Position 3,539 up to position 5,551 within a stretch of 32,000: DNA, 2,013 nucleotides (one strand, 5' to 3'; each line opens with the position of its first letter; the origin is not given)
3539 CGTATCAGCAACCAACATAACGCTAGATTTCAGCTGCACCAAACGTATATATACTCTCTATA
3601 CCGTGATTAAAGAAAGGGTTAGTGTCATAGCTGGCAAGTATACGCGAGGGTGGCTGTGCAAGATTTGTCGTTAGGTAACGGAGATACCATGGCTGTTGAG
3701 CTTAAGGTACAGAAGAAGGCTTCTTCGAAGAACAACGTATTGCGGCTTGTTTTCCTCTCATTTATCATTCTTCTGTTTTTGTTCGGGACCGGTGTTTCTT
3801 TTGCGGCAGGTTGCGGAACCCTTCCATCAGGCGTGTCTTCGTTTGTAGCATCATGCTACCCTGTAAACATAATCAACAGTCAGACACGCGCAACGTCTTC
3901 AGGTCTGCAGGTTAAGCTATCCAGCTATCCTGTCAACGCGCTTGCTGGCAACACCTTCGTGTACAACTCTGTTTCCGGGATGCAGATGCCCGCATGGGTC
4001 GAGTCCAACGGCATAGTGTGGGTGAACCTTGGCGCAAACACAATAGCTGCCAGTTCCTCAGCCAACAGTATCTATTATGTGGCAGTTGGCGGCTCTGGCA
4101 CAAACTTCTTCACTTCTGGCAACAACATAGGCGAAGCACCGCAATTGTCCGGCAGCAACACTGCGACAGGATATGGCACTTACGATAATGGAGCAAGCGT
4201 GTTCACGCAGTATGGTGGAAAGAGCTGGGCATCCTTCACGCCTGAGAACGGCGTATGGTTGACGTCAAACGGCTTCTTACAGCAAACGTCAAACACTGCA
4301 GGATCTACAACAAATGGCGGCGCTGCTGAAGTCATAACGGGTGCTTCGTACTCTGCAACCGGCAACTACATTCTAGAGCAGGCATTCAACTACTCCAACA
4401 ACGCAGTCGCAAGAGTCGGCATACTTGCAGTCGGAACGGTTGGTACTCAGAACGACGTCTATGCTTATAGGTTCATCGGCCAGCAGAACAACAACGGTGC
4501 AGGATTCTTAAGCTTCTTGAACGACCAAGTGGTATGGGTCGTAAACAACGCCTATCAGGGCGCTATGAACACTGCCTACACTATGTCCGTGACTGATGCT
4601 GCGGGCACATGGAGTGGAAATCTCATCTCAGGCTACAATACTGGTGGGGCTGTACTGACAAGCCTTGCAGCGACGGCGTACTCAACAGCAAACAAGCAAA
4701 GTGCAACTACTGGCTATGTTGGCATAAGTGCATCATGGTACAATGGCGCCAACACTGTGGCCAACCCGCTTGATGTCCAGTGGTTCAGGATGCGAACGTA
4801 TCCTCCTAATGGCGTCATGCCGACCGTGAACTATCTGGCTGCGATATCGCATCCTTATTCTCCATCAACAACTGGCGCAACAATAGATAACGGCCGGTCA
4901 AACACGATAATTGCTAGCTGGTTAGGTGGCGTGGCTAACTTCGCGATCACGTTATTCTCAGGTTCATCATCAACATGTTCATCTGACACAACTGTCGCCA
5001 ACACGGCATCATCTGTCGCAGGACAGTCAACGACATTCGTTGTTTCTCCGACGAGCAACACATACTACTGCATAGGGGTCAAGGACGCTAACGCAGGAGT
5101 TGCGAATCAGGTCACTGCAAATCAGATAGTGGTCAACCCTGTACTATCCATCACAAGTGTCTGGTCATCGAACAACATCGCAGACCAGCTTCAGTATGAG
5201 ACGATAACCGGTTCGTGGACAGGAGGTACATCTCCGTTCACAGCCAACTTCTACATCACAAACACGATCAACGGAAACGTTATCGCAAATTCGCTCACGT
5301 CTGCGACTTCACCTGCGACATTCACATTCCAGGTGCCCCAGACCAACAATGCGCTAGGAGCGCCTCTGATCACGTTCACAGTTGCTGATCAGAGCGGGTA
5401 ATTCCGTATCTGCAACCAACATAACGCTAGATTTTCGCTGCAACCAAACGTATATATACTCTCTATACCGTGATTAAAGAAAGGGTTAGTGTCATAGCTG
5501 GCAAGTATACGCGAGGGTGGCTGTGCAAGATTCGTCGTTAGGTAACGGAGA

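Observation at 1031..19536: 18.5-kb surface-protein island organised as anchor-less lectin 'heads' plus a head-less anchored 'stalk'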

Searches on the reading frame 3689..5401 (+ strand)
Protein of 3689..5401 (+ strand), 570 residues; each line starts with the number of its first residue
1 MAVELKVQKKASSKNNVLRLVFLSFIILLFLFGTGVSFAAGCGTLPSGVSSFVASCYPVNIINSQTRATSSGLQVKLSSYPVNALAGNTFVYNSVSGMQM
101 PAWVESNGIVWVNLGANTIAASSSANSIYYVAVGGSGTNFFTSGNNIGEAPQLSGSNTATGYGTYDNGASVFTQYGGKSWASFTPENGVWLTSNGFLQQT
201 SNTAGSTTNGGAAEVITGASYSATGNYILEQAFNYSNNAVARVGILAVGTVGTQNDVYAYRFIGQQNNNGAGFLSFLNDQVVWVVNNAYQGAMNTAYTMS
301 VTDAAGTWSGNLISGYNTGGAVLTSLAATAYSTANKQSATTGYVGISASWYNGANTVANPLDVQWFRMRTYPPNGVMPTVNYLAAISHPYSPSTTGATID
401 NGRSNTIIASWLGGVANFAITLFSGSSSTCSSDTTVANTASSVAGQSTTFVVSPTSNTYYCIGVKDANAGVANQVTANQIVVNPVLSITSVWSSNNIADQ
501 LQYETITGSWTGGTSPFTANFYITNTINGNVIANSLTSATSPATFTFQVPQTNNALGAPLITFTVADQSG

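Call 8: search_protein_families(library=pfam, proteins=[window:3689-5401:+], max_evalue=0.01)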
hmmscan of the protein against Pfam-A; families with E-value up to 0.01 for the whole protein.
window:3689-5401:+ (570 aa): 0 families

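Call 14: find_homologous_proteins(query=window:3689-5401:+)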
Query window:3689-5401:+ (570 aa): 68 proteins with E <= 0.001 among 8000 candidates.
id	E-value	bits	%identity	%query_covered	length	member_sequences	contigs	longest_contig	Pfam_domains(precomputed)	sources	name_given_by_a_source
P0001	0.0e+0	1212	100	100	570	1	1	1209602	-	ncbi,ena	-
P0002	2.0e-196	672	79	68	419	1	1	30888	-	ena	-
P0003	3.6e-152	526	49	59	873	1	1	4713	PF10102.15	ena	-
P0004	4.0e-96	341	47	58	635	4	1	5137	PF10102.15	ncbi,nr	ncbi:MAG: hypothetical protein NTY03_06950, partial [Candidatus Bathyarchaeota archaeon]|nr:hypothet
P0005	6.3e-87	311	53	59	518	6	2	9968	-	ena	-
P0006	3.3e-85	305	50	61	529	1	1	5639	-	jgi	-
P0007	9.1e-84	300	86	31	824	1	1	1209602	-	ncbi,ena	-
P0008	7.0e-83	297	51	57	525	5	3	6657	-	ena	-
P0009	8.3e-83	297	51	58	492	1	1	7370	-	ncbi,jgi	ncbi:MAG: hypothetical protein ABSE82_12415 [Nitrososphaerales archaeon]|jgi:hypothetical protein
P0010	3.2e-82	295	52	59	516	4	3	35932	-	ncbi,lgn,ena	-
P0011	5.1e-80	288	55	50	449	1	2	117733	-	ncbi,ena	-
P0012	9.5e-80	287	51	57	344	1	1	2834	PF10102.15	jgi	-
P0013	1.3e-79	287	51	57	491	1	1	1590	PF10102.15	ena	-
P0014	3.8e-79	285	56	48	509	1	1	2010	-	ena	-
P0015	1.6e-78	283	50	57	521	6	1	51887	-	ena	-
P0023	4.5e-75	272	43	69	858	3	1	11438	PF10102.15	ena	-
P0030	2.3e-70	256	53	49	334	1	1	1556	PF10102.15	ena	-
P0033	7.3e-69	251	46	59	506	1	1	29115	-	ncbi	ncbi:MAG: archaellin/type IV pilin N-terminal domain-containing protein [Nitrososphaerales archaeon]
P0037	7.6e-68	248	46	57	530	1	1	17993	PF10102.15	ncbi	-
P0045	2.3e-63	233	45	59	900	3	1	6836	PF02369.23,PF10102.15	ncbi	-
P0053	1.7e-38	151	37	31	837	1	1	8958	-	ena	-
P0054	2.1e-37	147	44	22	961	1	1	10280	PF19081.7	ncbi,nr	ncbi:MAG: hypothetical protein JRM99_03860, partial [Nitrososphaerota archaeon]|nr:hypothetical prot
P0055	1.3e-35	142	48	31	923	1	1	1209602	PF22494.4,PF10282.16,PF25174.2,PF01731.27,PF21783.3,PF01436.28,PF07676.19,PF08450.19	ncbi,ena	-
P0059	1.0e-28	119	34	31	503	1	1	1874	PF22352.3,PF13573.13,PF13927.13,PF16709.12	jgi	jgi:hypothetical protein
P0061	5.0e-15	74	29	21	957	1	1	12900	PF22352.3,PF13573.13,PF13927.13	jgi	jgi:large repetitive protein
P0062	4.7e-11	60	29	59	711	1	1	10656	PF10102.15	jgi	jgi:hypothetical protein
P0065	1.6e-6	45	30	63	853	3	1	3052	PF10102.15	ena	-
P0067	1.2e-5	43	55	5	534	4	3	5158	PF10102.15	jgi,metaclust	metaclust:\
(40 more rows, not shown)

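Call 15: list_cluster_members(proteins=[P0001, P0007, P0055, P0033])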
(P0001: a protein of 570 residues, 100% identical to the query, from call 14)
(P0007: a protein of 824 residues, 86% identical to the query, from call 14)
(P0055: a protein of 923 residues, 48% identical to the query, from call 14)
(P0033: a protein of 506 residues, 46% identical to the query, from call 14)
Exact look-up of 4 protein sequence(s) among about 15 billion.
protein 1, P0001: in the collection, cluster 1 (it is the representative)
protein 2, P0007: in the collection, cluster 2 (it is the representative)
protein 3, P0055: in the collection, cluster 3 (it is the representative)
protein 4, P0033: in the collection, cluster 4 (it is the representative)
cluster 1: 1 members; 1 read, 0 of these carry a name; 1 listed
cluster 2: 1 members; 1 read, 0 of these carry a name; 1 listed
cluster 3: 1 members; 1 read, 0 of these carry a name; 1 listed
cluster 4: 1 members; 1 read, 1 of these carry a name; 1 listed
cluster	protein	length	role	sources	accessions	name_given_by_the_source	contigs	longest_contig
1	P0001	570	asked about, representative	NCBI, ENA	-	-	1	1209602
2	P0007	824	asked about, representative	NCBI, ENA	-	-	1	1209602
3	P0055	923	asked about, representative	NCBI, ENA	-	-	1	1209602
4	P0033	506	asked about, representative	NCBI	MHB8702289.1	MAG: archaellin/type IV pilin N-terminal domain-containing protein [Nitrososphaerales ...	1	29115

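Call 19: find_encoding_contigs(protein=P0002, flank=10000, max_places=4)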
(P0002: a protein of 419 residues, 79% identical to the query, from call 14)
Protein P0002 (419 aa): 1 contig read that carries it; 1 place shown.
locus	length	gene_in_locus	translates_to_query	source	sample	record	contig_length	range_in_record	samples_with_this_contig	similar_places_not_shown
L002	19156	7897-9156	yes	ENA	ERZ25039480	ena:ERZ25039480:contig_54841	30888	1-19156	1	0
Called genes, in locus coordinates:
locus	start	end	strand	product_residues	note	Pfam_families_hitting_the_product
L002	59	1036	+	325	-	-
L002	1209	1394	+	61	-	-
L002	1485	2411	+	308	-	PF01988:VIT1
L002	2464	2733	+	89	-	PF03685:UPF0147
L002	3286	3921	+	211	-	-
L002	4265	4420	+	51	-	PF03833:PolC_DP2_N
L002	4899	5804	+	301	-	PF03833:PolC_DP2_N (weak), PF24844:PolC_DP2_central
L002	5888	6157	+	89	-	PF24844:PolC_DP2_central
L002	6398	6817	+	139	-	PF24846:PolC_DP2_cat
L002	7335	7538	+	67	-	-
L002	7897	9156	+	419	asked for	-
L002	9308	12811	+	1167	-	-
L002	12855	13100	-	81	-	-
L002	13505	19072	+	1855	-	PF13927:Ig_3 (faint)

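Call 20: find_encoding_contigs(protein=P0053, flank=10000, max_places=4)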
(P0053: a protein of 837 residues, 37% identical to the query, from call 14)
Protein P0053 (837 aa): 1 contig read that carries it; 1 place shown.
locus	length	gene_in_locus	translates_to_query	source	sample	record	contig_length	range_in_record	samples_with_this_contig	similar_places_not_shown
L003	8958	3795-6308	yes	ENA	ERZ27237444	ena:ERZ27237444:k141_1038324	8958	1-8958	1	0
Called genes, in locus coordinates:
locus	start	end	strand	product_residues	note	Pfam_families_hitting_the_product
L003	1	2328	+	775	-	?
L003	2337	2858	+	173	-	-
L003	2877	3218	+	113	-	-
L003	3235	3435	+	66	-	-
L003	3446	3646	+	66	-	-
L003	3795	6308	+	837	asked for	-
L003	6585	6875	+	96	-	PF07441:BofA (weak)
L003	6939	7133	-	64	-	PF00125:Histone (weak), PF00808:CBFD_NFYB_HMF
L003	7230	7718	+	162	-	PF00583:Acetyltransf_1 (weak)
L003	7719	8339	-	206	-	-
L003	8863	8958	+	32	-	?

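Call 35: search_solved_structures(query=A1, max_evalue=1)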
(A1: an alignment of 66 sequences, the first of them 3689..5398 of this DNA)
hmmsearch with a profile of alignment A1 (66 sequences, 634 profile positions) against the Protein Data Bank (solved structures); distinct sequences matched with E-value up to 1: 0.

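Call 41: predict_structure(alignment_id=A2)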
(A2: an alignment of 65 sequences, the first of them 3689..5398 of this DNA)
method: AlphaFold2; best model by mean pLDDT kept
length: 570 residues; sequences in the alignment: 65
mean_pLDDT: 75.5   pTM: 0.65
mean pLDDT of the five models: 75.5, 75.5, 73.7, 73.3, 72.2
residues with pLDDT >= 90: 234; 70-90: 109; 50-70: 140; < 50: 87
segments of 3 or more residues with pLDDT < 50: 1-12, 33-39, 394-405, 412-416, 440-445, 469-501, 554-556, 567-570
pLDDT, mean of each block of 10 residues (from residue 1): 44 60 75 47 90 93 96 91 83 92 91 95 93 91 83 68 85 91 94 93 82 95 97 91 89 92 80 74 70 93 96 94 93 93 95 90 96 93 88 48 48 51 62 51 52 59 60 45 43 39 60 56 55 54 62 51 51
secondary structure, 60 per line:
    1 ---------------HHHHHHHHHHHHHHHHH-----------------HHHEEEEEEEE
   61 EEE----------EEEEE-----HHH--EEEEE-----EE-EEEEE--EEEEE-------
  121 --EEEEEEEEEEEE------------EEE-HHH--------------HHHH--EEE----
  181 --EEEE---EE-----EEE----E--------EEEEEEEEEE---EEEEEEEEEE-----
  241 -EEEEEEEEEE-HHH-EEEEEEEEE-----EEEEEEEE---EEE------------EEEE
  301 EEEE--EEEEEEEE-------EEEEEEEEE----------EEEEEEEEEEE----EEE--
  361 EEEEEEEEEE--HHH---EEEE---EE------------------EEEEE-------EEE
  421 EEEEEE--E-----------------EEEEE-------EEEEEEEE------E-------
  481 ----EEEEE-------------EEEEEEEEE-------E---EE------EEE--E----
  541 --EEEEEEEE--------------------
elements in order: H16-32 E53-63 E74-78 E89-93 E102-106 E109-113 E123-134 E147-149 H168-171 E174-176 E183-186 E197-199 E213-222 E226-235 E242-251 E257-265 E271-278 E282-284 E297-304 E307-314 E322-330 E341-351 E356-358 E361-370 E379-382 E406-410 E418-426 E447-451 E459-466 E485-489 E503-511 E531-533 E543-550

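Call 42: search_protein_families(library=pfam, alignment_id=A2, max_evalue=0.01)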
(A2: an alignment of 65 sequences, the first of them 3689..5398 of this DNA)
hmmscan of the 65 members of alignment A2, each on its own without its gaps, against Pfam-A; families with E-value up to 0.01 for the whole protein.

A. member 1, window:3689-5398:+ (570 aa): 0 families

B. families by the number of members that match (of 65 scanned): 23 families
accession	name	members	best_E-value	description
PF10102.14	DUF2341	24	1.9e-09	Domain of unknown function (DUF2341)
PF13927.12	Ig_3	2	5e-05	Immunoglobulin domain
PF07790.16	Pilin_N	2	0.00027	Archaeal Type IV pilin, N-terminal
PF10282.15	Lactonase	1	1.1e-13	Lactonase, 7-bladed beta-propeller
PF19077.6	Big_13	1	1.3e-13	Bacterial Ig-like domain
PF25174.1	Beta-prop_THOC3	1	2.3e-12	THOC3 beta-propeller domain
PF07676.18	PD40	1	6.6e-12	WD40-like Beta Propeller Repeat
PF01436.27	NHL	1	4.9e-11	NHL repeat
PF01731.26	Arylesterase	1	2e-10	Arylesterase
PF18998.6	Flg_new_2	1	5.3e-10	Divergent InlB B-repeat domain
PF08450.18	SGL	1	4.7e-09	SMP-30/Gluconolactonase/LRE-like region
PF13750.12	Big_3_3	1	9.3e-07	Bacterial Ig-like domain (group 3)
PF21783.3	YNCE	1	2.2e-06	YNCE-like beta-propeller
PF02369.22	Big_1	1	2.3e-06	Bacterial Ig-like domain (group 1)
PF09851.14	SHOCT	1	3.3e-05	Short C-terminal domain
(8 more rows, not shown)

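Call 47: fold_search(model_id=the predicted structure, library=pdb)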
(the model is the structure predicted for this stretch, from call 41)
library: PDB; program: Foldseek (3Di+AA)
matches with E <= 10: 1432; with E <= 0.001: 112
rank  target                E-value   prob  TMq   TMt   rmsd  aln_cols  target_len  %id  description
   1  4b1m_B                7.3e-06  1.00  0.21  0.62   5.2       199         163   13  CARBOHYDRATE BINDING MODULE CBM66 FROM BACILLUS SUBTILIS (released 2012-12-12)
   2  4b1m_C                1.1e-05  1.00  0.21  0.64   5.2       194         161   12  CARBOHYDRATE BINDING MODULE CBM66 FROM BACILLUS SUBTILIS (released 2012-12-12)
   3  1fny                  1.6e-05  1.00  0.23  0.48   8.2       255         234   13  LEGUME LECTIN OF THE BARK OF ROBINIA PSEUDOACACIA. (released 2001-08-24)
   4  1fat_A                1.9e-05  1.00  0.23  0.47   7.1       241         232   12  PHYTOHEMAGGLUTININ-L (released 1996-12-23)
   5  1fat_D                3.0e-05  1.00  0.22  0.47   7.1       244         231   13  PHYTOHEMAGGLUTININ-L (released 1996-12-23)
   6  4b1m_A                3.7e-05  1.00  0.21  0.62   4.6       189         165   13  CARBOHYDRATE BINDING MODULE CBM66 FROM BACILLUS SUBTILIS (released 2012-12-12)
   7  4wv8_B                3.7e-05  1.00  0.22  0.45   6.9       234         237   13  Crystal structure of a recombinant Vatairea macrocarpa seed lectin complexed with lactose (released 2016-01-27)
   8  4xtm                  3.7e-05  1.00  0.22  0.46   7.8       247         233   10  Crystal structure of a recombinant Vatairea macrocarpa seed lectin complexed with GalNAc (released 2016-01-27)
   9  1sbf_A                3.9e-05  1.00  0.24  0.51   7.7       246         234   13  SOYBEAN AGGLUTININ (released 1998-04-22)
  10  1sbd_A                3.9e-05  1.00  0.22  0.47   8.4       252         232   14  SOYBEAN AGGLUTININ COMPLEXED WITH 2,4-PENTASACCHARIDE (released 1998-04-22)
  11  1yrz_A                3.9e-05  1.00  0.18  0.20   9.6       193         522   11  Crystal structure of xylan beta-1,4-xylosidase from Bacillus Halodurans C-125 (released 2005-02-22)
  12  4m3c_B                4.1e-05  1.00  0.22  0.44   8.9       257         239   10  Structure of a binary complex between homologous tetrameric legume lectins from Butea monosperma and Spatholobus parvi (released 2013-09-18)
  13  2eig_A                4.3e-05  1.00  0.23  0.49   7.8       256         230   13  Lotus tetragonolobus seed lectin (Isoform) (released 2008-03-04)
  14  5zqj_A                4.6e-05  1.00  0.21  0.22   6.5       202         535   10  Crystal structure of beta-xylosidase from Bacillus pumilus (released 2018-05-30)
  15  4xtp                  4.6e-05  1.00  0.22  0.46   7.8       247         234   12  Crystal structure of a recombinant Vatairea macrocarpa seed lectin complexed with Tn antigen (released 2016-01-27)
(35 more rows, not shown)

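Call 48: find_related_loci(query=window:3689-5398:+, collection=metagenome_contigs, flank=10000)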
Query window:3689-5398:+ (570 aa) in metagenome_contigs; peptide patterns used: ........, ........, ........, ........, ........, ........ (x = any residue, [..] = any of these).
81 stretches matched a pattern; 1 encode a relative of the query (tblastn E <= 1e-3); 1 distinct loci.
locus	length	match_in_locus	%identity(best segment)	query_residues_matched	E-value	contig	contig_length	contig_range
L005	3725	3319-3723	52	28-167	4e-36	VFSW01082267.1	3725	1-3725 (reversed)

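Call 49: search_protein_families(library=ncbifam, proteins=[window:3689-5401:+], max_evalue=0.01)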
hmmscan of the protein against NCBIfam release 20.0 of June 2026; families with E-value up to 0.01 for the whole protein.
window:3689-5401:+ (570 aa): 0 families

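Call 52: find_encoding_contigs(protein=P0055, flank=10000, max_places=3)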
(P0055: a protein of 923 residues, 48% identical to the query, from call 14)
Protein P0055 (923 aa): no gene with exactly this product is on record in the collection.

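Call 55: search_protein_families(library=pfam, proteins=[P0053], max_evalue=0.001)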
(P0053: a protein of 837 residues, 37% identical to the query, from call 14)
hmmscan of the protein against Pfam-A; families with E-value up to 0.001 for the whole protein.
P0053 (837 aa): 1 family
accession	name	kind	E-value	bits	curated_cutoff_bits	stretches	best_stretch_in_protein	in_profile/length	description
PF10102.14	DUF2341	-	0.00021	22.1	23.4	0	159-188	53-82/84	Domain of unknown function (DUF2341)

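Call 81: search_protein_representatives(alignment_id=A2)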
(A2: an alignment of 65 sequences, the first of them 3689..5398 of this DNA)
Query: 65 sequences, 637 profile positions. Proteins with E-value up to 0.001 (for the whole library): 3104; up to 1e-10: 2431; up to 1e-30: 1610. The best 150 are listed.
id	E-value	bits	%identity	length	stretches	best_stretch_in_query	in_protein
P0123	1.1e-260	883.4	-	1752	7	51-392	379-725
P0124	2.0e-244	829.6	-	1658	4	6-398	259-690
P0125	7.9e-243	824.3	-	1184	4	18-378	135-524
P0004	2.2e-232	789.9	-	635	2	8-395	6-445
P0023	8.8e-222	754.8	-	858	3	5-396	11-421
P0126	8.3e-213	725.2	-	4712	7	38-393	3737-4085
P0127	1.2e-208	711.4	-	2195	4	38-399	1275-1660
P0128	2.7e-203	693.7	-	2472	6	42-175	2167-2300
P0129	2.5e-202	690.6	-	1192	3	38-441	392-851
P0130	3.0e-184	630.8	-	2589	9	42-211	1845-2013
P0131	4.8e-183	626.9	-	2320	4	23-523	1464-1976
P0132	1.4e-177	608.8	-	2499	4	54-392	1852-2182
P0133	7.9e-176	603.0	-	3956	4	62-527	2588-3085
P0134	7.1e-173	593.3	-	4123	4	38-392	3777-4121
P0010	1.3e-171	589.0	-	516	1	18-392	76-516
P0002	9.3e-147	507.0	-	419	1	38-395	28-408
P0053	1.3e-92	328.0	-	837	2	42-526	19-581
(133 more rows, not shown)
